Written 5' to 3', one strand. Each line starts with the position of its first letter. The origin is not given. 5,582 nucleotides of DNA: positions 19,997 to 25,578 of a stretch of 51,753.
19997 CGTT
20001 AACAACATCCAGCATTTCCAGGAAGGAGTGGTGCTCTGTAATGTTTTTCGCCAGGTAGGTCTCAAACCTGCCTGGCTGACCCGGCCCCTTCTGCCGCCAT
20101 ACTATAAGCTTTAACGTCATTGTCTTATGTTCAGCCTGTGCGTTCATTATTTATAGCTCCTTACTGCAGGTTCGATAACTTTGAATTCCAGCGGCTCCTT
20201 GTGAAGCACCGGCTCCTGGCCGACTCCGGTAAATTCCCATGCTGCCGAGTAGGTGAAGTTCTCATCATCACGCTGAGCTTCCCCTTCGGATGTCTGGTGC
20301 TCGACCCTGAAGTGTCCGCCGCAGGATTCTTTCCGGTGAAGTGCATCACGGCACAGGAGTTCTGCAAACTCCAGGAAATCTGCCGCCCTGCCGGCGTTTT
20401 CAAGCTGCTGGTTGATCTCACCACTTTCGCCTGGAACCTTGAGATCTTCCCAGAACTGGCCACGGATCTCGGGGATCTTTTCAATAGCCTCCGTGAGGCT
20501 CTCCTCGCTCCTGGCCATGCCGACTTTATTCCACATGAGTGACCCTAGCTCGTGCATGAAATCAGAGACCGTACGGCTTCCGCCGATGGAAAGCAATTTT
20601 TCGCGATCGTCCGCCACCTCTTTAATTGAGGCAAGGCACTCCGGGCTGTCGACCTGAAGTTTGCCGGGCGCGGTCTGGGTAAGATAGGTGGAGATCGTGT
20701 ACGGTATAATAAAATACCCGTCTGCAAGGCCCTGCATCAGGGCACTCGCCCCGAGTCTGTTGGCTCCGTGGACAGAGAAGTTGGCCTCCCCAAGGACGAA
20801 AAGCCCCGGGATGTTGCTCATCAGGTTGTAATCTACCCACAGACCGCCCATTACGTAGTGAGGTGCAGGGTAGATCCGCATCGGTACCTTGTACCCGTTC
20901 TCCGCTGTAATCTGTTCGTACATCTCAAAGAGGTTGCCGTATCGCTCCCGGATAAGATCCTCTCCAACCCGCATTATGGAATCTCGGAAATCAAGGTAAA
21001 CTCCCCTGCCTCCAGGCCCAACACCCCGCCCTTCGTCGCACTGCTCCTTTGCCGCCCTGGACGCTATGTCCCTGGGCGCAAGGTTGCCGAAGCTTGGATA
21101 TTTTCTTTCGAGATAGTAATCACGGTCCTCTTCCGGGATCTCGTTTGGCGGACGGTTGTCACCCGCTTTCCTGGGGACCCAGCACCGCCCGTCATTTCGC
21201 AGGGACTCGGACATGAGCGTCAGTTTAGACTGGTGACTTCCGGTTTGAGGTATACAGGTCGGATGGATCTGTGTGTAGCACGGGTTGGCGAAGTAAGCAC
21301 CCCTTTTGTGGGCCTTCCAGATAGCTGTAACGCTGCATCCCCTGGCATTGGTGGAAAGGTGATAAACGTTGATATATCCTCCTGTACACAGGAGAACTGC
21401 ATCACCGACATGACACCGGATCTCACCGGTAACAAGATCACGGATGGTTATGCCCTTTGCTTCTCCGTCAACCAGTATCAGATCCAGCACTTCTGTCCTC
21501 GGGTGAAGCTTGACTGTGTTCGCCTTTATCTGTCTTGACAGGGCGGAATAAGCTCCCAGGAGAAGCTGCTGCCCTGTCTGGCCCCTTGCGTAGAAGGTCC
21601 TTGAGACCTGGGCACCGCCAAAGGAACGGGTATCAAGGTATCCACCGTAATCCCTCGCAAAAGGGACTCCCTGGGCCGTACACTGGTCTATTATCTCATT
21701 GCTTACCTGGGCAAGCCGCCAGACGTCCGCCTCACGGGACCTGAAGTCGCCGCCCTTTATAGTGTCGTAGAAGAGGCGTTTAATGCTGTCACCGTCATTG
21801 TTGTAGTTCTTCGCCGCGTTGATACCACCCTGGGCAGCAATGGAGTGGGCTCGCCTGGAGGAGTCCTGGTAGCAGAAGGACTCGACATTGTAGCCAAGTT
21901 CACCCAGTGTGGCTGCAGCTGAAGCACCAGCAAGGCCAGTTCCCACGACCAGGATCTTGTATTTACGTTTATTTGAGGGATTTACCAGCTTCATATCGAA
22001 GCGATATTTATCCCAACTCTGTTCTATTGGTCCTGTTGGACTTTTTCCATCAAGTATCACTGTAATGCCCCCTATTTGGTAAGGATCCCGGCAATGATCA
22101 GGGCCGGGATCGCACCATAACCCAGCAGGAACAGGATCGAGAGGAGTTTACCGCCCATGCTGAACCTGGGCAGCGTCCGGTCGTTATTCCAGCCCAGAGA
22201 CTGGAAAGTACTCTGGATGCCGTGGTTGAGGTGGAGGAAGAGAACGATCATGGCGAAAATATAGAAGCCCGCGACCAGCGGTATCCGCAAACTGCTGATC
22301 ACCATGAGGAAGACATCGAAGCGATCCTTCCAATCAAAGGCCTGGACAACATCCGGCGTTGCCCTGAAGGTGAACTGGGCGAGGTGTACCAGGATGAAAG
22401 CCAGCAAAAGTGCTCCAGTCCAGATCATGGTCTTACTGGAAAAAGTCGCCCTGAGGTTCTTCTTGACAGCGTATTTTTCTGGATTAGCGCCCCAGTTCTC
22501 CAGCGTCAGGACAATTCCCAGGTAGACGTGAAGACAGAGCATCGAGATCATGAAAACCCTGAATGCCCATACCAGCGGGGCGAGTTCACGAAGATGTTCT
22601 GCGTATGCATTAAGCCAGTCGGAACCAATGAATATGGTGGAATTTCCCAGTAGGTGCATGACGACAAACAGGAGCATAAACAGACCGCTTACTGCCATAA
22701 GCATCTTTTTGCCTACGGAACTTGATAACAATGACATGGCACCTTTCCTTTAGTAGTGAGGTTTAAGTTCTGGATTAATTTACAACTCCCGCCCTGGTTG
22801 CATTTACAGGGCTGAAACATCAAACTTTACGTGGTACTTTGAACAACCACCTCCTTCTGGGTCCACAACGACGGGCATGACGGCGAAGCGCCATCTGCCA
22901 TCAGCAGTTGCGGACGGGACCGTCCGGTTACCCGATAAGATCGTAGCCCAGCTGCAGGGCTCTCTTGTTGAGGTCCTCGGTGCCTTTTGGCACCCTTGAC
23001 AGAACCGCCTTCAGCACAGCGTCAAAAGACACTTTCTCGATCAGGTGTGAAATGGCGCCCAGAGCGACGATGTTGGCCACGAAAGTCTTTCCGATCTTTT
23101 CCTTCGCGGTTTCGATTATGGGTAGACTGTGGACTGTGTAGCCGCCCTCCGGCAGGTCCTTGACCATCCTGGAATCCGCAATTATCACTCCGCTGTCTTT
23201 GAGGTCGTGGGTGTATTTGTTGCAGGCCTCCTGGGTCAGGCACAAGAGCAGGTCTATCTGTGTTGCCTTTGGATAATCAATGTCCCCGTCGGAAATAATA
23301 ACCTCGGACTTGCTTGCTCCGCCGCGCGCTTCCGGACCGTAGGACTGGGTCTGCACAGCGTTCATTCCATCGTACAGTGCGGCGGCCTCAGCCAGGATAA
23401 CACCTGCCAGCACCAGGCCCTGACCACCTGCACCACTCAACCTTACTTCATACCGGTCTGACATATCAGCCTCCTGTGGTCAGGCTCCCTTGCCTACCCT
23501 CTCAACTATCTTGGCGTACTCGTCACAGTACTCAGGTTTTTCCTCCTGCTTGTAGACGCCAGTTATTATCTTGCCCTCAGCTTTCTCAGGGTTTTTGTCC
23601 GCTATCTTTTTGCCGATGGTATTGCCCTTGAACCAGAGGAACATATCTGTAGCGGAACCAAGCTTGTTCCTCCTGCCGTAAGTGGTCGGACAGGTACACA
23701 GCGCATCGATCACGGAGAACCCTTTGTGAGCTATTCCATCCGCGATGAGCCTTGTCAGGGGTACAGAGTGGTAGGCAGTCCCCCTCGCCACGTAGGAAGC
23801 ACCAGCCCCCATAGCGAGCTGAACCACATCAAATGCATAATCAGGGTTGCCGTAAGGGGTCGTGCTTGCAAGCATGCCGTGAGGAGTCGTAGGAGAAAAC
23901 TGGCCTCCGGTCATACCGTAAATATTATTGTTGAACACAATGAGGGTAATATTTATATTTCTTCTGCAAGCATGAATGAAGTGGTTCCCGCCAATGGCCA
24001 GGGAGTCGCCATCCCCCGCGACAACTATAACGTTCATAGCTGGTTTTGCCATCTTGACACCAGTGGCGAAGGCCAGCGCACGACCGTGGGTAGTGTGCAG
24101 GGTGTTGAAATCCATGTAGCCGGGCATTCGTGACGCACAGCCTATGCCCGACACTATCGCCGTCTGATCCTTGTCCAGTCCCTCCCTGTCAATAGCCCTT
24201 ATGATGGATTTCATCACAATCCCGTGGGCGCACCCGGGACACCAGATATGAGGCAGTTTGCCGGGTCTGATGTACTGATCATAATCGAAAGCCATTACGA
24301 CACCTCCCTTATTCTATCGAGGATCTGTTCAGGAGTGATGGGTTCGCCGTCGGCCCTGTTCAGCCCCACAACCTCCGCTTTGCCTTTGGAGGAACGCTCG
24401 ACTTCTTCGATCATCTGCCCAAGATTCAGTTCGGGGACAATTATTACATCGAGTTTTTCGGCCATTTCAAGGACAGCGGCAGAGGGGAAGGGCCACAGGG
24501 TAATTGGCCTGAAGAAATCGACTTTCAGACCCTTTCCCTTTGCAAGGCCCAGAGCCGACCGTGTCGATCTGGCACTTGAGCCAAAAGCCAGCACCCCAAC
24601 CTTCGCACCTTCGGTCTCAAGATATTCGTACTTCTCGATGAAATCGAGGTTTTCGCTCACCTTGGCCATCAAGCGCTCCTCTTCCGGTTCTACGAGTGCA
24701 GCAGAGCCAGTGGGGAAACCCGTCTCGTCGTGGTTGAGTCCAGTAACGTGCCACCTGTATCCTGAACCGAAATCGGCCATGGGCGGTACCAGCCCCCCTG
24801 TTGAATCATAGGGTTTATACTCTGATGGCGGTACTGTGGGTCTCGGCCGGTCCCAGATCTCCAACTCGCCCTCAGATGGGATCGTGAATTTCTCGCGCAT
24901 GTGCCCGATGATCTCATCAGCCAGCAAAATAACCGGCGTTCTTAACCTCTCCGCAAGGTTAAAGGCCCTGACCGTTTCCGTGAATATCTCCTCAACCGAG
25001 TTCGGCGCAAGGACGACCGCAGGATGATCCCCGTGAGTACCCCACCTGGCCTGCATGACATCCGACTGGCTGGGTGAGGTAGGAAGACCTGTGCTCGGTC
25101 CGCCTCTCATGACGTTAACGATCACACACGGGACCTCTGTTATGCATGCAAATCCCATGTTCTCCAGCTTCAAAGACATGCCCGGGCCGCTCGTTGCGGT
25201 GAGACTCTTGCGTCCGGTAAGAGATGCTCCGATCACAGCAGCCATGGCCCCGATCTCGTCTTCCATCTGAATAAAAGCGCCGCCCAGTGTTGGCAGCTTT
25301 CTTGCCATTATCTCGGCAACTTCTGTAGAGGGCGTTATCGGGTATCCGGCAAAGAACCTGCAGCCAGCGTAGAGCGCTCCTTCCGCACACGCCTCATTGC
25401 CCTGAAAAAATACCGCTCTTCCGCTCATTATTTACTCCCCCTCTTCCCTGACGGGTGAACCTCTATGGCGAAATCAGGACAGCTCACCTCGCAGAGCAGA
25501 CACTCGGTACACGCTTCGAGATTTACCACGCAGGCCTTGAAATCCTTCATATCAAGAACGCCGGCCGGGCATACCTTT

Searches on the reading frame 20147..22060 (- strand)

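Call 21: search_protein_families(library=pfam, proteins=[window:20147-22060:-], max_evalue=0.0001)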
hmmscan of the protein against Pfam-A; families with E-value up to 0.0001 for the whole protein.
window:20147-22060:- (637 aa): 3 families
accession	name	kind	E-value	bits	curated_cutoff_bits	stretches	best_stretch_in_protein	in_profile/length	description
PF00890.30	FAD_binding_2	-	3.1e-50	172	20.4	1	36-441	2-414/414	FAD binding domain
PF02910.25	Succ_DH_flav_C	-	8.7e-36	123.2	20.8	1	503-636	2-130/130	Fumarate reductase flavoprotein C-term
PF01266.30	DAO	-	1.6e-07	31.6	27.9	0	35-145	1-93/353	FAD dependent oxidoreductase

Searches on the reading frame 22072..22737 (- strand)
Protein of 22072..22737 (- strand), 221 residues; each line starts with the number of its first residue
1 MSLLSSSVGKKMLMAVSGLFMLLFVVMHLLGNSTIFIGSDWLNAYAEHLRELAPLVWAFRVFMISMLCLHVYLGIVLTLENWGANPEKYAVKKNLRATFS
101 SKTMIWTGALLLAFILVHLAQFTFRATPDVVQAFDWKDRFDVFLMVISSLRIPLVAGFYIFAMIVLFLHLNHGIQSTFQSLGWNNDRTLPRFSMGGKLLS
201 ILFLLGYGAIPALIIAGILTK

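Call 21: search_protein_families(library=pfam, proteins=[window:22072-22737:-], max_evalue=0.0001)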
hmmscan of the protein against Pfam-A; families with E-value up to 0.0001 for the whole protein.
window:22072-22737:- (221 aa): 1 family
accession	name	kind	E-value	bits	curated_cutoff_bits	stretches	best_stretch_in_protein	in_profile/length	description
PF01127.27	Sdh_cyt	-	1.9e-06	28.4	25.8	0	98-198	20-116/122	Succinate dehydrogenase/Fumarate reductase transmembrane subunit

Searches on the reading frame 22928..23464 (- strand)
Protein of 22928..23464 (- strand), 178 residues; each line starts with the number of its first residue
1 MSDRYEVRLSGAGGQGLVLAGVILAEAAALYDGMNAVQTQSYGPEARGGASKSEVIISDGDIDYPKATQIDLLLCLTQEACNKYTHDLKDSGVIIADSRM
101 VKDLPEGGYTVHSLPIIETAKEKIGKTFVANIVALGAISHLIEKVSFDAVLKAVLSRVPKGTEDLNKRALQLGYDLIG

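Call 21: search_protein_families(library=pfam, proteins=[window:22928-23464:-], max_evalue=0.0001)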
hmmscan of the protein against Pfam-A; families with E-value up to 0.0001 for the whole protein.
window:22928-23464:- (178 aa): 1 family
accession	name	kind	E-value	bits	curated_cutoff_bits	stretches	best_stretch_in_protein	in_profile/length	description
PF01558.24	POR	-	1.3e-33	117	27.4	1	13-175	1-173/173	Pyruvate ferredoxin/flavodoxin oxidoreductase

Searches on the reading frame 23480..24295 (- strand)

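Call 21: search_protein_families(library=pfam, proteins=[window:23480-24295:-], max_evalue=0.0001)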
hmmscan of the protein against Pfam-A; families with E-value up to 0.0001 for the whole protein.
window:23480-24295:- (271 aa): 1 family
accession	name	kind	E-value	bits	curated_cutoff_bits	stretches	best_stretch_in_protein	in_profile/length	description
PF02775.26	TPP_enzyme_C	-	1.1e-34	119.9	21.9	1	51-197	2-150/151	Thiamine pyrophosphate enzyme, C-terminal TPP binding domain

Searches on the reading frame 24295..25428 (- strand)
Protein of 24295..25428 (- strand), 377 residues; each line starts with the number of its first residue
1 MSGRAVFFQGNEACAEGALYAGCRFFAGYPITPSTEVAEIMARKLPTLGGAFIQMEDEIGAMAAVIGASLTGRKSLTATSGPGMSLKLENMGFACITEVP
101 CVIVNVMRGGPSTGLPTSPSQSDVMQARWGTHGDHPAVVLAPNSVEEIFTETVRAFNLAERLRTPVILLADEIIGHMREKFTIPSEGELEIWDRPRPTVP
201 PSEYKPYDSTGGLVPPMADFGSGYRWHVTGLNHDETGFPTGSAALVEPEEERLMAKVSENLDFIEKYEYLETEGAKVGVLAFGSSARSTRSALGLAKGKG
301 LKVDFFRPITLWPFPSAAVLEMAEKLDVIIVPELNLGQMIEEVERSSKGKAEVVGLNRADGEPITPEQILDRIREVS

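Call 22: search_protein_families(library=pfam, proteins=[window:24295-25428:-], max_evalue=0.0001)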
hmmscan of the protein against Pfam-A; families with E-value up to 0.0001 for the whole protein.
window:24295-25428:- (377 aa): 2 families
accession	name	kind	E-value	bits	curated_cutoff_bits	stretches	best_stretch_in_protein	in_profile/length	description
PF01855.24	POR_N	-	2.4e-69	234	27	1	16-243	1-221/231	Pyruvate flavodoxin/ferredoxin oxidoreductase, thiamine diP-bdg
PF17147.9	PFOR_II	-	1.2e-17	64.6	27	1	275-369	1-102/102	Pyruvate:ferredoxin oxidoreductase core domain II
